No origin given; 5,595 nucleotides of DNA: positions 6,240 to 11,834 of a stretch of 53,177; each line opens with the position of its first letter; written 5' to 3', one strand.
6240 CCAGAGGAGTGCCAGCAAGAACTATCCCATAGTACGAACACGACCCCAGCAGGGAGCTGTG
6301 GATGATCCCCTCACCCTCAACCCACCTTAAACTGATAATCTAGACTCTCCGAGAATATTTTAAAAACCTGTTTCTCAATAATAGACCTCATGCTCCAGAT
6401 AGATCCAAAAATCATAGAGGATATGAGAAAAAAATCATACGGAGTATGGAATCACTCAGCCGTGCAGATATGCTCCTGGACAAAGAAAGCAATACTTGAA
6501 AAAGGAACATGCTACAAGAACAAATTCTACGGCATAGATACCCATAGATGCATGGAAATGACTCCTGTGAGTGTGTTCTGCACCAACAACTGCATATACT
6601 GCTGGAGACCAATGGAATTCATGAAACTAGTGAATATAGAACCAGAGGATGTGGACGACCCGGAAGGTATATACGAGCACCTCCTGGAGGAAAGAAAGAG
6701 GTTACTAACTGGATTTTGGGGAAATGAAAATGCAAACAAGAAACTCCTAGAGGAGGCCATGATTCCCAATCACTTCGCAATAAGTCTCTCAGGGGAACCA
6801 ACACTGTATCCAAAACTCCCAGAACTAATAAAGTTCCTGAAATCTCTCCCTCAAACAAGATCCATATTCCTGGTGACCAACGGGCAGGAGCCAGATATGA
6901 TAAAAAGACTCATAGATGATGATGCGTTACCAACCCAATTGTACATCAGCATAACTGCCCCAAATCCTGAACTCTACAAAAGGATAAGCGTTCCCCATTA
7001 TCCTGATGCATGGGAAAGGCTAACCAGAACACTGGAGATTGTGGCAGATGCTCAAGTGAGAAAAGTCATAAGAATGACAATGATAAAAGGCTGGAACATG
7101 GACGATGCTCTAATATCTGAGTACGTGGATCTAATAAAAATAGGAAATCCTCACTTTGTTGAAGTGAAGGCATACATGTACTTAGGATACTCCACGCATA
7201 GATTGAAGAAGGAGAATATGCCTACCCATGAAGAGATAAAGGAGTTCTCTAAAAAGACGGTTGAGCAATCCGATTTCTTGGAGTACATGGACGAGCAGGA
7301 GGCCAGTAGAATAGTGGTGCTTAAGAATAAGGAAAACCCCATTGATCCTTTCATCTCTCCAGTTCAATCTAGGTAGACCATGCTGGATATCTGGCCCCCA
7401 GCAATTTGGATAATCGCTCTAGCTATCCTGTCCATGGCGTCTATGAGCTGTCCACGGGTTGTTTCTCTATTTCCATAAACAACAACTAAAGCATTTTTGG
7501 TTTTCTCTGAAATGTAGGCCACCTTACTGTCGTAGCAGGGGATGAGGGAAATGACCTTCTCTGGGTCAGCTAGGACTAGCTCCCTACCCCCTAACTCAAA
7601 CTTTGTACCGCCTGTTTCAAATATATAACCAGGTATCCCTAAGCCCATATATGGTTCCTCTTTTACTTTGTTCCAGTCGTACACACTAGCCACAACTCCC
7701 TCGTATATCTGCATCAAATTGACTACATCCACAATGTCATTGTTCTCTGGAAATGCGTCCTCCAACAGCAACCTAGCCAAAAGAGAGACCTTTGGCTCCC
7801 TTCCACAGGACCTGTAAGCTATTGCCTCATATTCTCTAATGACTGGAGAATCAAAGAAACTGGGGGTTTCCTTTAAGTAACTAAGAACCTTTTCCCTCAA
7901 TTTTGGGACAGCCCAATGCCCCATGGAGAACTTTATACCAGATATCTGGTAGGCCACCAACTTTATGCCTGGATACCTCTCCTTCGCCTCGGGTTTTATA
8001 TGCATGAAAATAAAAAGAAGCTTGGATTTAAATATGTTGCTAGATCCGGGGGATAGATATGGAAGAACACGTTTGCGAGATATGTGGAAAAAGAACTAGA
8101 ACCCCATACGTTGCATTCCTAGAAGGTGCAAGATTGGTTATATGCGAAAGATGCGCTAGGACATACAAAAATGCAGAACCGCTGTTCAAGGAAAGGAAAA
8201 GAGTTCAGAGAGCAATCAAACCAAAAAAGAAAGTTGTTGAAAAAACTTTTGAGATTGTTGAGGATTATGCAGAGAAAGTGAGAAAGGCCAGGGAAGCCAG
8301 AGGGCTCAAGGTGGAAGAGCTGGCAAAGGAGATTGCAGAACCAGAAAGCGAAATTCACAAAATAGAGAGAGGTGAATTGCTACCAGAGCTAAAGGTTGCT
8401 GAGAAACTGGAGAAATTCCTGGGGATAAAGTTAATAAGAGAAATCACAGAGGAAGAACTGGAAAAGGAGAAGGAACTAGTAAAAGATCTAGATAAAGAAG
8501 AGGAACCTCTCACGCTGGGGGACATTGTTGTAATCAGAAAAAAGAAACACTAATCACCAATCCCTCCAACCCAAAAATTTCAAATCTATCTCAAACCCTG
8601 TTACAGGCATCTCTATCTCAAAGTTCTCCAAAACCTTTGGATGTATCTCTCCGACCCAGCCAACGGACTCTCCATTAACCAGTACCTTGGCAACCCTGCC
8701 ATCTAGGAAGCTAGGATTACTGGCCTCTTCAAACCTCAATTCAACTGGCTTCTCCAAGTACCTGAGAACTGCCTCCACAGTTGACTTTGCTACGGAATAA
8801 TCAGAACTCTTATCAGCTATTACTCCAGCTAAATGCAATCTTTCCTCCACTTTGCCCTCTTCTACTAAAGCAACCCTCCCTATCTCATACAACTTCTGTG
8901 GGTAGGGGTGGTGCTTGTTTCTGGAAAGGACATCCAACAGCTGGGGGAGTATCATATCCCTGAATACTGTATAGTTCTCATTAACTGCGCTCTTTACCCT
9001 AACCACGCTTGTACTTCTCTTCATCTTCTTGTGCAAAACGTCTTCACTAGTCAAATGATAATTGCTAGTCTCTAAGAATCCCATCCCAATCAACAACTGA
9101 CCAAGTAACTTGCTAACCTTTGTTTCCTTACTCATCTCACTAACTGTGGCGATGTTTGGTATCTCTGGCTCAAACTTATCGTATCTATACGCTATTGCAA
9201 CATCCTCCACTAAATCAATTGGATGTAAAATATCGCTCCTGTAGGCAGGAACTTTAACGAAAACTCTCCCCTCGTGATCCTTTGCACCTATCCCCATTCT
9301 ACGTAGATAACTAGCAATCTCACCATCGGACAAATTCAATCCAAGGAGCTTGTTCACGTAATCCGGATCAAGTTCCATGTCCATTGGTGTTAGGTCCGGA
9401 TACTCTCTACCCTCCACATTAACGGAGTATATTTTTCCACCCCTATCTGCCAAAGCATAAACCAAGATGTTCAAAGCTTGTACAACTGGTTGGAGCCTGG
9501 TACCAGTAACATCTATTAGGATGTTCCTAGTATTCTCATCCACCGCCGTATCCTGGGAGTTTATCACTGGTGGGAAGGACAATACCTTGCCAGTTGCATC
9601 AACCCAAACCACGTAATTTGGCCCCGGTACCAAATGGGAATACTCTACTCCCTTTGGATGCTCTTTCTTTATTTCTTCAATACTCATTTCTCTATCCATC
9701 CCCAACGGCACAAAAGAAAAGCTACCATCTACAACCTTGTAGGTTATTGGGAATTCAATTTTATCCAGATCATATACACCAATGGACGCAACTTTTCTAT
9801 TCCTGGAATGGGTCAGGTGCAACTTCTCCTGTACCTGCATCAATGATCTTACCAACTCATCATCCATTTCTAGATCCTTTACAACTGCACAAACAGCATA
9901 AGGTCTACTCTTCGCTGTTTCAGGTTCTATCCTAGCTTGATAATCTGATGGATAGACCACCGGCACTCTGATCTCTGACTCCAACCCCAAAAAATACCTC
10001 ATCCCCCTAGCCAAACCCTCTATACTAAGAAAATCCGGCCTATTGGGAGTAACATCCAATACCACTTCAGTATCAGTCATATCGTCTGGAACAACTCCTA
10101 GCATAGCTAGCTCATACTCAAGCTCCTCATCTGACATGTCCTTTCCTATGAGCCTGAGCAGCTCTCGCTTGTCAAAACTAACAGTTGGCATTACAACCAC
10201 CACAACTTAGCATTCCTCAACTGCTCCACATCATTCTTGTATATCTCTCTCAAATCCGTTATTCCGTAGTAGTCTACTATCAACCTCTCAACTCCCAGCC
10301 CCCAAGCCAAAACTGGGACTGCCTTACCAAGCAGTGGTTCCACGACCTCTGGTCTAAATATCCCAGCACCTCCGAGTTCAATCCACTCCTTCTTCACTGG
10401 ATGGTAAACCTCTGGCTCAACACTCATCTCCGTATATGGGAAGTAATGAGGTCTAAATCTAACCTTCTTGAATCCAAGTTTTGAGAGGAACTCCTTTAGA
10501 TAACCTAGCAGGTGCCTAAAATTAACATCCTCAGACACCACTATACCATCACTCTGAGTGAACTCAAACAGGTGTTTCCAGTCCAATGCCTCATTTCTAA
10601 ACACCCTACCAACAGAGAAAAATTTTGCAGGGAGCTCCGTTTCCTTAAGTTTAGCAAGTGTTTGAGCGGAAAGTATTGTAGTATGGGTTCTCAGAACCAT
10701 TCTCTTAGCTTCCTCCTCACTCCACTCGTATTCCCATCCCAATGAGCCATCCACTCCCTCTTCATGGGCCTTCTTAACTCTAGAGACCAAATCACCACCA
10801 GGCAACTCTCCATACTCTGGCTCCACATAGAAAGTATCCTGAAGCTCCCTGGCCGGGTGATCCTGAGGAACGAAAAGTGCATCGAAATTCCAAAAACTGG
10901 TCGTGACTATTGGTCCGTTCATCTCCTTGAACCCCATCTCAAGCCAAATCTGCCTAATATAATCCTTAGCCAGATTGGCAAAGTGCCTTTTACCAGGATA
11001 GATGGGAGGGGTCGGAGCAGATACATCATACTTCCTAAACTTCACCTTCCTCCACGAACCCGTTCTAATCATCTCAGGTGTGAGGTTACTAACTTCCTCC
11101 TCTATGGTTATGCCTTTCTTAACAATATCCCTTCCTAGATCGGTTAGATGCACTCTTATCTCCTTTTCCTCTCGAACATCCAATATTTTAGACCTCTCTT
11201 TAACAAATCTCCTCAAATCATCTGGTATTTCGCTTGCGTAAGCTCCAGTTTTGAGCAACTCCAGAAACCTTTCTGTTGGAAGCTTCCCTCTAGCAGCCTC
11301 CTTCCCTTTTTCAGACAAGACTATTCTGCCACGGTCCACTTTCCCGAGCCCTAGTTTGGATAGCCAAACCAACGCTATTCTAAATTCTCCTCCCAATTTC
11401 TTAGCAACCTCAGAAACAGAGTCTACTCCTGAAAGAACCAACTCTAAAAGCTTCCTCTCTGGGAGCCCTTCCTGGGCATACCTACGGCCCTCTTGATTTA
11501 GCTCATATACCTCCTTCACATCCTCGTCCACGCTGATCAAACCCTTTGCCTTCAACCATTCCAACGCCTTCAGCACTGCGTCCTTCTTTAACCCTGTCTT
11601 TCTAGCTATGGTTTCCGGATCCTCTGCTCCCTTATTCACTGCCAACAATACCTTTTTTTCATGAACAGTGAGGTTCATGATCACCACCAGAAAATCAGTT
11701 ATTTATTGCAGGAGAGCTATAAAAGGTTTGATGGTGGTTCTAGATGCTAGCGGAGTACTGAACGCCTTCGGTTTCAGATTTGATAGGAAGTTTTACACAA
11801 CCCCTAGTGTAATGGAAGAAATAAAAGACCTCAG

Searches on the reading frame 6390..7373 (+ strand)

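Call 62: search_protein_families(library=pfam, proteins=[window:6390-7373:+], max_evalue=0.001)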
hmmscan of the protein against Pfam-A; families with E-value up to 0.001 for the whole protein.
window:6390-7373:+ (328 aa): 2 families
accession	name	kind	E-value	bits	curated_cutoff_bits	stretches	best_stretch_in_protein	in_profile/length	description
PF08608.17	Wyosine_form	-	2e-22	79.7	22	1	252-312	2-62/63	Wyosine base formation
PF04055.27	Radical_SAM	-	1.9e-18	67.6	29.5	1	59-239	2-158/166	Radical SAM superfamily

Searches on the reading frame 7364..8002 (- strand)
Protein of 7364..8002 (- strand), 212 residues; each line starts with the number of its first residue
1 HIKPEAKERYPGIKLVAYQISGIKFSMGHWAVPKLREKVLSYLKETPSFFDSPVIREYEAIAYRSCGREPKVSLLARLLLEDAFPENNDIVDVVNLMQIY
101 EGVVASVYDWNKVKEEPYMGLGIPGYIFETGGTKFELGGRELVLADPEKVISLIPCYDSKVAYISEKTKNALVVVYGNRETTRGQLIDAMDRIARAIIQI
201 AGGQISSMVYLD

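Call 62: search_protein_families(library=pfam, proteins=[window:7364-8002:-], max_evalue=0.001)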
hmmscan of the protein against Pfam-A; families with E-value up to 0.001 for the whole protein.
window:7364-8002:- (212 aa): 1 family
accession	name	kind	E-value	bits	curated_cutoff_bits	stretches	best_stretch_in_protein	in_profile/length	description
PF03483.22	B3_4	-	1.8e-10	41.2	29.3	1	74-183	23-155/174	B3/4 domain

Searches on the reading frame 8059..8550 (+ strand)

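Call 63: search_protein_families(library=pfam, proteins=[window:8059-8550:+], max_evalue=0.001)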
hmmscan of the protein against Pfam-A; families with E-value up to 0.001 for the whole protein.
window:8059-8550:+ (164 aa): 4 families
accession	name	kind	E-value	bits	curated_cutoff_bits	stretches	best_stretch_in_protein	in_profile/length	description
PF01381.28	HTH_3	-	7.4e-10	39.2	23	1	74-125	1-52/55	Helix-turn-helix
PF13560.12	HTH_31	-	6.6e-07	30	27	1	71-122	3-55/64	Helix-turn-helix domain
PF24250.1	HVO_2718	-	3.9e-05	23.9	30.3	0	5-38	17-50/173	Transcription regulator HVO_2718-like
PF12844.13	HTH_19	-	0.00054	20.3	30.2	1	72-123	2-53/64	Helix-turn-helix domain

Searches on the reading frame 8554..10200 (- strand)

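Call 63: search_protein_families(library=pfam, proteins=[window:8554-10200:-], max_evalue=0.001)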
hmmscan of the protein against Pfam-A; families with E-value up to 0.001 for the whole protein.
window:8554-10200:- (548 aa): 4 families
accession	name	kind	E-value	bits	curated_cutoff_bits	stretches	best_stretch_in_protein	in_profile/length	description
PF17759.6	tRNA_synthFbeta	-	3.4e-46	157.8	22.4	1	347-540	5-214/214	Phenylalanyl tRNA synthetase beta chain CLM domain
PF03484.21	B5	-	8.8e-25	87.1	28.6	1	275-340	1-67/67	tRNA synthetase B5 domain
PF03483.22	B3_4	-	2.3e-09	37.5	29.3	1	139-233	52-126/174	B3/4 domain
PF18262.7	PhetRS_B1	-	2.3e-07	31.4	26.8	1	4-72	1-82/83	Phe-tRNA synthetase beta subunit B1 domain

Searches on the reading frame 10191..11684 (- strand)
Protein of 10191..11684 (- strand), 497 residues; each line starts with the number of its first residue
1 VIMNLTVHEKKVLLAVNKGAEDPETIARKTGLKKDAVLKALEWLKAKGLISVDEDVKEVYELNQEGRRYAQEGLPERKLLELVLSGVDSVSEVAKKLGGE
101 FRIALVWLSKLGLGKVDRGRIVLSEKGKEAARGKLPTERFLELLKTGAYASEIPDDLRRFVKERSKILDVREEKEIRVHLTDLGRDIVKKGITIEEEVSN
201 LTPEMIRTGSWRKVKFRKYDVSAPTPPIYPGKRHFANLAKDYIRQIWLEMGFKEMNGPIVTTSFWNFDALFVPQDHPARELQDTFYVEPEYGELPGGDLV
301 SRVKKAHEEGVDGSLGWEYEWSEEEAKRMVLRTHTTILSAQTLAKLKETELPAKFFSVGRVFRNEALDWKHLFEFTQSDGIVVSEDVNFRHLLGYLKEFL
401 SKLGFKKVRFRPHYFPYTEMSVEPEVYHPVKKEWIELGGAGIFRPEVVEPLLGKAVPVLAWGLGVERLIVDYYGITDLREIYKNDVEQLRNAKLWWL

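Call 63: search_protein_families(library=pfam, proteins=[window:10191-11684:-], max_evalue=0.001)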
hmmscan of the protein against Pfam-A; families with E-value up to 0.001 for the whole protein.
window:10191-11684:- (497 aa): 6 families
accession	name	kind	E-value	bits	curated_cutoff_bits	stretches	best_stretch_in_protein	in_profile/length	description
PF01409.25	tRNA-synt_2d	-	8.7e-84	281.3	19.8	1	218-491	1-245/246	tRNA synthetases class II core domain (F)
PF01978.25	TrmB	-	0.0001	22.5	25.6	1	3-61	4-63/68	Sugar-specific transcriptional regulator TrmB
PF09821.14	AAA_assoc_C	-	0.00012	23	27.6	0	26-79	3-53/119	C-terminal AAA-associated domain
PF24409.1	wHTH-PRTase_assc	-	0.00012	22.5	27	0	12-51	3-42/83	wHTH-PRTase associated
PF00587.30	tRNA-synt_2b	-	0.00028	21.4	29.3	1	331-429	13-123/179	tRNA synthetase class II core domain (G, H, P, S and T)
PF00152.25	tRNA-synt_2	-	0.00036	20.1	25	0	354-379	93-118/308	tRNA synthetases class II (D, K and N)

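Call 74: find_homologous_proteins(query=window:10191-11684:-, max_evalue=1e-40)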
Query window:10191-11684:- (497 aa): 7998 proteins with E <= 1e-40 among 8000 candidates; the best 120 are listed.
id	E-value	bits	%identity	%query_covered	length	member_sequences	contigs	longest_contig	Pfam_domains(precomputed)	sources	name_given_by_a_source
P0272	0.0e+0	1080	96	100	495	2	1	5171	PF01409.26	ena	-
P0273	3.0e-245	833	72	100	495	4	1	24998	PF01409.26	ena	-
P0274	4.1e-234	796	71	100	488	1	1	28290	PF01409.26,PF01978.26,PF13551.13,PF12802.14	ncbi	-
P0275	4.3e-227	773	68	100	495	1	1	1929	PF01409.26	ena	-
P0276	2.0e-218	744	67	100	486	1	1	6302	PF01409.26,PF01978.26,PF13551.13,PF12802.14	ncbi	-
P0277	1.0e-213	729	64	99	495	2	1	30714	PF01409.26,PF01978.26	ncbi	-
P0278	8.4e-209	712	65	99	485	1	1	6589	PF01409.26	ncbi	-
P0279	1.2e-208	712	65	99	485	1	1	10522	PF01409.26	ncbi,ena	-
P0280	2.3e-208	711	65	99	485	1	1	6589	PF01409.26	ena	-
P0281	2.4e-203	694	63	99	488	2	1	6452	PF01409.26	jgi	-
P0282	5.5e-178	611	57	99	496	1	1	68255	PF01409.26,PF00152.26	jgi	jgi:phenylalanyl-tRNA synthetase alpha chain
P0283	4.7e-176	604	55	100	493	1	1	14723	PF01409.26,PF00152.26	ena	-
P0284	3.2e-175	602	54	100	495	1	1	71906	PF01409.26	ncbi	ncbi:phenylalanine--tRNA ligase subunit alpha [archaeon]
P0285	4.6e-175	601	55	99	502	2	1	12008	PF01409.26,PF00152.26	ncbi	-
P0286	6.5e-175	601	53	100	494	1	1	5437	PF01409.26,PF01978.26,PF00587.31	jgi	-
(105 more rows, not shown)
